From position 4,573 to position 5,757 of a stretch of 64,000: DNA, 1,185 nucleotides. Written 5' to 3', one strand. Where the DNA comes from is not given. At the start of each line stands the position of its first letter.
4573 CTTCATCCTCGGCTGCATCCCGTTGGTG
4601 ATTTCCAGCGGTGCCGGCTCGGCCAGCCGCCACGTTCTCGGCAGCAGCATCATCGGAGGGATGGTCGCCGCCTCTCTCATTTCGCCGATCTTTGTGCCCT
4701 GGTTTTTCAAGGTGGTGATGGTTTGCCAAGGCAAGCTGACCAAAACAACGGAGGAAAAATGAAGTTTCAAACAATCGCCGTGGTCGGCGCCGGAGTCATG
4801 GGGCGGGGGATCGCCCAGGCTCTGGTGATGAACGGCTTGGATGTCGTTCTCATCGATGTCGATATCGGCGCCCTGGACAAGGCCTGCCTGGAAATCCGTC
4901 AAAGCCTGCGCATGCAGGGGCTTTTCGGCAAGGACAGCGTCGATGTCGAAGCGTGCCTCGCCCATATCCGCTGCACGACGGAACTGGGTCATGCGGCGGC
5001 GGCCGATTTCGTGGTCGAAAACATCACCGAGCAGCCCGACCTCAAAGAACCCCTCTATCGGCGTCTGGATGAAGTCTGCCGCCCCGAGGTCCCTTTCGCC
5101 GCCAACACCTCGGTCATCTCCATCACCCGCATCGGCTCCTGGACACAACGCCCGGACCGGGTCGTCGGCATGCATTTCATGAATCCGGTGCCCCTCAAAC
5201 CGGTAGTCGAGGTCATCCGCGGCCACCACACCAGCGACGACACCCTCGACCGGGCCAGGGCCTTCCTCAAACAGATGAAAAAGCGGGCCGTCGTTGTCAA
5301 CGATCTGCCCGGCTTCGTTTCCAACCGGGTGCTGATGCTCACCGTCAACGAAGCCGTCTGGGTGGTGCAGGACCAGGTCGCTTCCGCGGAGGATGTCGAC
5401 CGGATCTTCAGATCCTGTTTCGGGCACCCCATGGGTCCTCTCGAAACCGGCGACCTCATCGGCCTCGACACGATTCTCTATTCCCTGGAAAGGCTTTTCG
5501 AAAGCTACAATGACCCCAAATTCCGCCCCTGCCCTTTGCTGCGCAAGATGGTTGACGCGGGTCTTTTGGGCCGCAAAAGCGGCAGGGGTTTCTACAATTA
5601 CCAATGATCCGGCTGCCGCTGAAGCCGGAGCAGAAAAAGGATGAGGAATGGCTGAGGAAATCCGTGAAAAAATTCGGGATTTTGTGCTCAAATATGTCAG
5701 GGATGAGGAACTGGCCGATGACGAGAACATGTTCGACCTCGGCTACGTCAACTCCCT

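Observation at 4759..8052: Complete FkbH/FkbK/FkbI/ACP cassette without an O-methyltransferase, implying a hydroxymalonyl-ACP (glycolate) unit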

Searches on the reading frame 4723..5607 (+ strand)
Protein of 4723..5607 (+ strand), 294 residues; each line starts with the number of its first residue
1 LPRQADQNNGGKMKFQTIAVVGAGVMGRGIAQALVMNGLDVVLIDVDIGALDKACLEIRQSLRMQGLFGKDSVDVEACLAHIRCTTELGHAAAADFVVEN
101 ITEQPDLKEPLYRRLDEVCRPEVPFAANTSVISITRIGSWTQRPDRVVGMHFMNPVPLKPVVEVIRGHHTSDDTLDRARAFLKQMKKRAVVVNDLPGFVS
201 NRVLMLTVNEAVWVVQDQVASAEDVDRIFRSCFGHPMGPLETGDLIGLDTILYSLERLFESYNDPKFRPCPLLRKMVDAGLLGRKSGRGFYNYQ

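Call 3: search_protein_families(library=pfam, proteins=[window:4723-5607:+])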
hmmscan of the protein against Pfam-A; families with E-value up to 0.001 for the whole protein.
window:4723-5607:+ (294 aa): 3 families
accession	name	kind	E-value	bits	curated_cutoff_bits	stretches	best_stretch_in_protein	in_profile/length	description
PF02737.24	3HCDH_N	-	1.3e-54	185.3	22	1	17-194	1-179/180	3-hydroxyacyl-CoA dehydrogenase, NAD binding domain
PF00725.27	3HCDH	-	5.7e-35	120.2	22.1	1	197-293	1-97/97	3-hydroxyacyl-CoA dehydrogenase, C-terminal domain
PF03446.21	NAD_binding_2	-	0.00023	21.6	21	1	17-54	1-38/161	NAD binding domain of 6-phosphogluconate dehydrogenase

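Call 5: search_protein_families(library=ncbifam, proteins=[window:4723-5607:+], max_evalue=0.001)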
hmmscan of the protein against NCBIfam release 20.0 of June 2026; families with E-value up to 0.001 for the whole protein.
window:4723-5607:+ (294 aa): 23 families
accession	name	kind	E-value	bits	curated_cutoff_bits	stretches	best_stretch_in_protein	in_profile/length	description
NF004474.0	PRK05808.1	subfamily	1.2e-96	323.4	408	1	13-294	1-283/283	3-hydroxybutyryl-CoA dehydrogenase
NF006124.0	PRK08268.1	subfamily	2.1e-85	287.6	508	1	13-294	5-288/507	3-hydroxyacyl-CoA dehydrogenase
NF006722.0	PRK09260.1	equivalog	5.4e-85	285.1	429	1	16-294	3-282/289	3-hydroxyacyl-CoA dehydrogenase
NF005715.0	PRK07530.1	equivalog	2.2e-83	280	420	1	13-294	2-284/292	3-hydroxybutyryl-CoA dehydrogenase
NF005875.0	PRK07819.1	subfamily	4e-76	256.2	319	1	14-293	4-286/287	3-hydroxybutyryl-CoA dehydrogenase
NF004699.0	PRK06035.1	equivalog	1.2e-62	211.7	500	1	13-286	1-278/294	3-hydroxyacyl-CoA dehydrogenase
TIGR02279.1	PaaC-3OHAcCoADH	equivalog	1.1e-60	205.9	669.4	1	15-294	5-286/503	3-hydroxyacyl-CoA dehydrogenase PaaH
NF008727.0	PRK11730.1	equivalog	1.8e-59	201.8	870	1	9-294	307-593/717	fatty acid oxidation complex subunit alpha FadB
NF006143.0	PRK08293.1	equivalog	3.3e-53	180.9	312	1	13-294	2-288/291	3-hydroxyacyl-CoA dehydrogenase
TIGR02437.1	FadB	equivalog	3.8e-51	174.3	933.55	1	15-294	313-593/714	fatty acid oxidation complex subunit alpha FadB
NF008363.0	PRK11154.1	equivalog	1.5e-50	172.1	869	1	13-294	307-587/708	fatty acid oxidation complex subunit alpha FadJ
NF006125.0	PRK08269.1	equivalog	2.2e-50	171.6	427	1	15-294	5-297/334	3-hydroxybutyryl-CoA dehydrogenase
NF042925.1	FHMPC_DH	equivalog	1e-46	159.7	500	1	17-293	2-280/304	5-formyl-3-hydroxy-2-methylpyridine 4-carboxylate 5-dehydrogenase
TIGR02441.1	fa_ox_alpha_mit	equivalog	2.5e-46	158.1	964.65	1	11-294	329-614/737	fatty acid oxidation complex subunit alpha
NF004783.0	PRK06129.1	equivalog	1.5e-42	146.1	347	1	16-264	3-257/315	3-hydroxyacyl-CoA dehydrogenase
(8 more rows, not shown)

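Call 11: search_solved_structures(query=window:4759-5607:+, max_evalue=1e-20)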
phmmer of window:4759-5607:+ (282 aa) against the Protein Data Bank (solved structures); distinct sequences matched with E-value up to 1e-20: 48.
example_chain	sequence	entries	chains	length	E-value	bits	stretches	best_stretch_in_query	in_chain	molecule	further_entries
9fbd_A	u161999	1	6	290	2.3e-71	243.6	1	2-281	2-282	3-hydroxybutyryl-CoA dehydrogenase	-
6aa8_A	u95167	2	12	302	7.8e-70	238.6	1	5-281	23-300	3-hydroxybutyryl-CoA dehydrogenase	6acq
4pzc_A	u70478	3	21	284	5.2e-68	232.6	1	1-281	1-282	3-Hydroxyacyl-CoA dehydrogenase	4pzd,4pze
4r1n_A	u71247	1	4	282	1.5e-67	231.1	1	5-281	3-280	3-hydroxybutyryl-CoA dehydrogenase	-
4kuh_A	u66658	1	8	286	1.6e-67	231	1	5-281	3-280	3-hydroxybutyryl-CoA dehydrogenase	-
4kue_A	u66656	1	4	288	1.6e-67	231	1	5-281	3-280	3-hydroxybutyryl-CoA dehydrogenase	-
4kug_A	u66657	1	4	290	1.7e-67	230.9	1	5-281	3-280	3-hydroxybutyryl-CoA dehydrogenase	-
3mog_A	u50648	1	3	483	6.8e-66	225.7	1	2-281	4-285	Probable 3-hydroxybutyryl-CoA dehydrogenase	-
9jhe_A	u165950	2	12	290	2e-53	184.8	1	6-281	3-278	3-hydroxyacyl-CoA dehydrogenase, NAD binding domain protein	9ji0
9w15_B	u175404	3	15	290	3.2e-53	184.1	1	6-281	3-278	3-hydroxyacyl-CoA dehydrogenase, NAD binding domain protein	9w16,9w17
9jhy_C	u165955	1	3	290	4.6e-53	183.6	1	5-281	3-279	3-hydroxyacyl-CoA dehydrogenase, NAD binding domain protein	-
9jhz_C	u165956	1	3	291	4.7e-53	183.6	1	5-281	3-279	3-hydroxyacyl-CoA dehydrogenase, NAD binding domain protein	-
6hrd_A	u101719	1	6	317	7.2e-52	179.7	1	3-281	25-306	3-hydroxybutyryl-CoA dehydrogenase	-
3hdh_A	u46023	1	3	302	2.7e-50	174.5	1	5-282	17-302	PROTEIN (L-3-HYDROXYACYL COA DEHYDROGENASE)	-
6ium_B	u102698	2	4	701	8.4e-49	169.6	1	2-282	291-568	Enoyl-CoA hydratase/Delta(3)-cis-delta(2)-trans-enoyl-CoA isomerase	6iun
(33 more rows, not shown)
